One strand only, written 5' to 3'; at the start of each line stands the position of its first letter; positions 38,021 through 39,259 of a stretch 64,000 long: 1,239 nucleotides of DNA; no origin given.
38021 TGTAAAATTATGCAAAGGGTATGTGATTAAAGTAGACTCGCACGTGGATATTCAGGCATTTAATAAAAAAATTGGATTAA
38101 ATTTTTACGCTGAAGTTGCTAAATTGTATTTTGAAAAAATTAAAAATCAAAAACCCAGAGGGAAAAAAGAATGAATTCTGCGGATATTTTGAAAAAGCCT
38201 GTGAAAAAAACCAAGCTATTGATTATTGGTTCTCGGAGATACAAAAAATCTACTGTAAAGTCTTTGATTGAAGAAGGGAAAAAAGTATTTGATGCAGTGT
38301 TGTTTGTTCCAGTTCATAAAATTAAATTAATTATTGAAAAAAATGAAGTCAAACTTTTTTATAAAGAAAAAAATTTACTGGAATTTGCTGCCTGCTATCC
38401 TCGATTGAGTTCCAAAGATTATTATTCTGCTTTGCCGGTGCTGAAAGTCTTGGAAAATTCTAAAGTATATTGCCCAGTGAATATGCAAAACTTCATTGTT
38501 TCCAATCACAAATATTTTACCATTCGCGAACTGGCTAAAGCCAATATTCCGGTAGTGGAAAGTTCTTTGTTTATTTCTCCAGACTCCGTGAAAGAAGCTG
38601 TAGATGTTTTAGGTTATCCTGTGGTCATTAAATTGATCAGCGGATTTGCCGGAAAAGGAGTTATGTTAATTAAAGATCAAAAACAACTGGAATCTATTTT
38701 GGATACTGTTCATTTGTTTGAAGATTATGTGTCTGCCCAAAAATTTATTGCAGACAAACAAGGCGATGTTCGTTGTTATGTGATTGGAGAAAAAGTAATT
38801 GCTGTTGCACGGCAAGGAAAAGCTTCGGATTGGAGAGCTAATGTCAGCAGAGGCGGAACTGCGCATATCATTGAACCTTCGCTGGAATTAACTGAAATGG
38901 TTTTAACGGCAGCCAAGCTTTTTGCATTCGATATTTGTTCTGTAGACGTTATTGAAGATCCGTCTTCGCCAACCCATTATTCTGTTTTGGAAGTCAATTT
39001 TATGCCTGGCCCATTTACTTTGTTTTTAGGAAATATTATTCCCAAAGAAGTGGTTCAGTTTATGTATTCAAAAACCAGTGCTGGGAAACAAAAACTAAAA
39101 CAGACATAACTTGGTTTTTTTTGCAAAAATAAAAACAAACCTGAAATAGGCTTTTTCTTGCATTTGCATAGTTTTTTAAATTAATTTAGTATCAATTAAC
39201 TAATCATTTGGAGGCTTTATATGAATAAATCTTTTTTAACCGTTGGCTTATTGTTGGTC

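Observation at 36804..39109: Retropepsin-like aspartic protease divergent from two tandem RimK-type ATP-grasp genes, the first catalytically degenerate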

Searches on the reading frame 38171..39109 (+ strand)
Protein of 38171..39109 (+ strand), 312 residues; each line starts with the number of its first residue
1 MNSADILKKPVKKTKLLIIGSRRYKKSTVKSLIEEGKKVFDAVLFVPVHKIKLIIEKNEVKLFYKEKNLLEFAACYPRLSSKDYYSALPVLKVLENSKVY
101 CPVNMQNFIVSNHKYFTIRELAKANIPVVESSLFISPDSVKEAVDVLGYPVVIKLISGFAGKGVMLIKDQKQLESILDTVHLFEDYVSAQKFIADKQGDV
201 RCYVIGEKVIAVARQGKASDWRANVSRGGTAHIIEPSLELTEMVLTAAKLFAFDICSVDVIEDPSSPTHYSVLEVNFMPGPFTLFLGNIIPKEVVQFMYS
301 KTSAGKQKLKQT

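Call 3: search_protein_families(library=pfam, proteins=[window:38171-39109:+], max_evalue=0.01)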
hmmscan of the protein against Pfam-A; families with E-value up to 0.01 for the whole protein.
window:38171-39109:+ (312 aa): 10 families
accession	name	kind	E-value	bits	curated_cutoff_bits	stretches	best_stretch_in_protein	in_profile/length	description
PF08443.16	RimK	-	1.3e-28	100.3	21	1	113-280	3-168/188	RimK-like ATP-grasp domain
PF02955.21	GSH-S_ATP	-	4.3e-11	43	23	1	149-241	33-132/175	Prokaryotic glutathione synthetase, ATP-grasp domain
PF02750.19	Synapsin_C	-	6e-10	39.4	22.5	1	119-262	24-163/203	Synapsin, ATP binding domain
PF02222.28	ATP-grasp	-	7.3e-06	26.2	27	1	121-185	3-68/179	ATP-grasp domain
PF18030.7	Rimk_N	-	9.2e-06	26.3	26.4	1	21-103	7-89/94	RimK PreATP-grasp domain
PF02655.19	ATP-grasp_3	-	1.1e-05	26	23.2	1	113-276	3-154/160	ATP-grasp domain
PF02786.22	CPSase_L_D2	-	3.2e-05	24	19.8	1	119-178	7-68/211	Carbamoyl-phosphate synthase L chain, ATP binding domain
PF07478.18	Dala_Dala_lig_C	-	0.0019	18.1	24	1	125-280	6-177/204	D-ala D-ala ligase C-terminus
PF13549.11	ATP-grasp_5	-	0.002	18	27.6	1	121-157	19-55/221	ATP-grasp domain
PF01071.24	GARS_A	-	0.0027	18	27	1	114-180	3-70/194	Phosphoribosylglycinamide synthetase, ATP-grasp (A) domain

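Call 4: search_protein_families(library=ncbifam, proteins=[window:38171-39109:+], max_evalue=0.01)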
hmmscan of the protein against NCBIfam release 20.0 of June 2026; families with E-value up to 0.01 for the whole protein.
window:38171-39109:+ (312 aa): 44 families (the best 25 are shown)
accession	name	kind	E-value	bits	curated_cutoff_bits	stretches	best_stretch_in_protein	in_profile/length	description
TIGR00768.1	rimK_fam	subfamily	2.7e-43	148.3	143.4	1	17-279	3-255/276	RimK family alpha-L-glutamate ligase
TIGR02144.1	LysX_arch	equivalog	3.3e-33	115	275.6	1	68-278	44-253/281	lysine biosynthesis protein LysX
NF040720.1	MptN_Meth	equivalog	7.4e-31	107.3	350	1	26-281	11-271/291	tetrahydromethanopterin:alpha-L-glutamate ligase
NF007764.0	PRK10446.1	equivalog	5.2e-30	104.8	331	1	53-280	39-266/300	30S ribosomal protein S6--L-glutamate ligase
TIGR02068.2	cya_phycin_syn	equivalog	3.1e-17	61.9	850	2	111-215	211-314/862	cyanophycin synthetase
NF010623.0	PRK14016.1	subfamily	4.5e-16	58.2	877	1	110-217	211-317/871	cyanophycin synthetase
TIGR04356.1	grasp_GAK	hypoth_equivalog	8.9e-15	54.5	300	1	46-272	30-258/287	GAK system ATP-grasp enzyme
TIGR04443.1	F420_CofF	equivalog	8.5e-13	48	300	1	89-281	68-260/283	coenzyme gamma-F420-2:alpha-L-glutamate ligase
NF009110.0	PRK12458.1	subfamily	8.9e-12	44.7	408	1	138-235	157-264/349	glutathione synthetase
NF003573.0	PRK05246.1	equivalog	1.2e-10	40.7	272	1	151-235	157-246/316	glutathione synthase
NF002378.0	PRK01372.1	subfamily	2.7e-09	36.2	243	1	113-280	100-272/305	D-alanine--D-alanine ligase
TIGR01380.1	glut_syn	equivalog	1.3e-08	34.3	299.05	1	151-235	156-245/312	glutathione synthase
TIGR01161.1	purK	equivalog_domain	8e-08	31.9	318.4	1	89-190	74-181/362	5-(carboxyamino)imidazole ribonucleotide synthase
NF009402.0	PRK12767.1-1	equivalog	4.1e-07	29.1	218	1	94-202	95-202/329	carbamoyl phosphate synthase-like protein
TIGR01205.1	D_ala_D_alaTIGR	subfamily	1.1e-06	27.9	245.65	1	109-283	102-291/318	D-alanine--D-alanine ligase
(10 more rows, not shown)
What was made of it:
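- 38171..39109 (+): Active RimK-family ATP-grasp alpha-L-amino-acid (probably glutamate) ligase, 312 aa, with every catalytic signature residue present. TIGR00768 scores 148.3 against a cutoff of 143.4; the LysX, MptN, S6-ligase and CofF equivalogs all fall far below their cutoffs (call 4).
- On RimK family alpha-L-glutamate ligases (TIGR00768 / PF08443): active ligase 38171-39109: PF08443 scores 100.3 bits against a cutoff of 21 (calls 3, 4).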

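Call 6: search_solved_structures(query=window:38171-39109:+, show_alignments=2)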
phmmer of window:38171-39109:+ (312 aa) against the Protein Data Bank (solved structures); distinct sequences matched with E-value up to 0.001: 22.
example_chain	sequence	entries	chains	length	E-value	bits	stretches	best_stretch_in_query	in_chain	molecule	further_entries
7qyr_A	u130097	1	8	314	2e-27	99.5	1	21-281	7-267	Probable alpha-L-glutamate ligase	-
5zct_A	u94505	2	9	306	8.3e-27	97.4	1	61-280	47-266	Ribosomal protein S6--L-glutamate ligase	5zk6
4iwx_A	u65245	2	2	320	9.5e-27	97.2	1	61-280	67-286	Ribosomal protein S6 modification protein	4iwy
7qys_A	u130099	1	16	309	3.7e-26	95.3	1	21-281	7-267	Probable alpha-L-glutamate ligase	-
3vpb_A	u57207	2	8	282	8.6e-19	71.1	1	84-282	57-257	Putative acetylornithine deacetylase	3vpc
3vpd_A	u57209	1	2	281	1.4e-12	50.8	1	112-265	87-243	Ribosomal protein S6 modification protein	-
5k2m_A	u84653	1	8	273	1.4e-10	44.2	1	83-264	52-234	RimK-related lysine biosynthesis protein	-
1uc8_A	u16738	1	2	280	1.1e-09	41.2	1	112-276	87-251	lysine biosynthesis enzyme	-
1uc9_A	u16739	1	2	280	1.7e-09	40.6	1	112-276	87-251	lysine biosynthesis enzyme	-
1pk8_A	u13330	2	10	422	3.9e-09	39.4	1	120-270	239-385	rat synapsin I | Synapsin I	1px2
1auv_A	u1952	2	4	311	1e-08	38.1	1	121-270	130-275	SYNAPSIN IA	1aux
2p0a_A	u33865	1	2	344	2.6e-08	36.7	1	118-265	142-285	Synapsin-3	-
3r23_A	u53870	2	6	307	4.8e-08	35.8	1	142-292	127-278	D-alanine--D-alanine ligase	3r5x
5i47_A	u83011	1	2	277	6.3e-08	35.5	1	117-268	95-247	RimK domain protein ATP-grasp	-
1i7l_A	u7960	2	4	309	6.9e-07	32.1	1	85-264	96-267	SYNAPSIN II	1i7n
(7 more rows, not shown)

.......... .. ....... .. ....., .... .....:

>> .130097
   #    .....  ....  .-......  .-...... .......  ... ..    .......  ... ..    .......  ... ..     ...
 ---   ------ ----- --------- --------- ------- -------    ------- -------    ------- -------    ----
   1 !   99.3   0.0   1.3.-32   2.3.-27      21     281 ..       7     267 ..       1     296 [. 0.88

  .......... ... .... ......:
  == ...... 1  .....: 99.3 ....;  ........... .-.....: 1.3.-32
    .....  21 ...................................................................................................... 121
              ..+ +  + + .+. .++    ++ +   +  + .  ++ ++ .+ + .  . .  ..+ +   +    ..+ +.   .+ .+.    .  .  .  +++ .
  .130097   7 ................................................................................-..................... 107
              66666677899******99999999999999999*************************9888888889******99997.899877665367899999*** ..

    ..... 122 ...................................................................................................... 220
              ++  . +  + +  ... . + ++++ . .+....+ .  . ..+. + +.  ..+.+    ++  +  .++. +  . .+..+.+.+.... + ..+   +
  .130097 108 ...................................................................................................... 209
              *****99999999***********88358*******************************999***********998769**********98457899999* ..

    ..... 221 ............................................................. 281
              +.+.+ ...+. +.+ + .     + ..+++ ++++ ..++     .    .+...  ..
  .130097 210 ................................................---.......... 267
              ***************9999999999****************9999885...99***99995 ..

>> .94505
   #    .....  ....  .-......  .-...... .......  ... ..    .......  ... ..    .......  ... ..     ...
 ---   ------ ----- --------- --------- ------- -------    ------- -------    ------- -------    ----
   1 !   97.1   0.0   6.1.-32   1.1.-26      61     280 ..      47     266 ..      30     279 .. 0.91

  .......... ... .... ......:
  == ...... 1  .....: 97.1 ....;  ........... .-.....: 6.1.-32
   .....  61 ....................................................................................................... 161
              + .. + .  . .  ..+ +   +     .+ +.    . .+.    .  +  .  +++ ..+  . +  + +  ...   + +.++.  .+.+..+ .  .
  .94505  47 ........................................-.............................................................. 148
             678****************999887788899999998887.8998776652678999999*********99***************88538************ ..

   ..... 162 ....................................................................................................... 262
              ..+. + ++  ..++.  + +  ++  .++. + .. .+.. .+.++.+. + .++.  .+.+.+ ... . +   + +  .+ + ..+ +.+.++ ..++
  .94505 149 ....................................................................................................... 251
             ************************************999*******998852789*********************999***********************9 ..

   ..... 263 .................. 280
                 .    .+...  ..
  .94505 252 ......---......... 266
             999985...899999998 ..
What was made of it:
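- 38171..39109 (+): PDB sequence best hits are Pseudomonas and E. coli RimK at E=2e-27 (call 6).
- On RimK family alpha-L-glutamate ligases (TIGR00768 / PF08443): active ligase 38171-39109: The alignment to Pseudomonas and E. coli RimK is in call 6.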
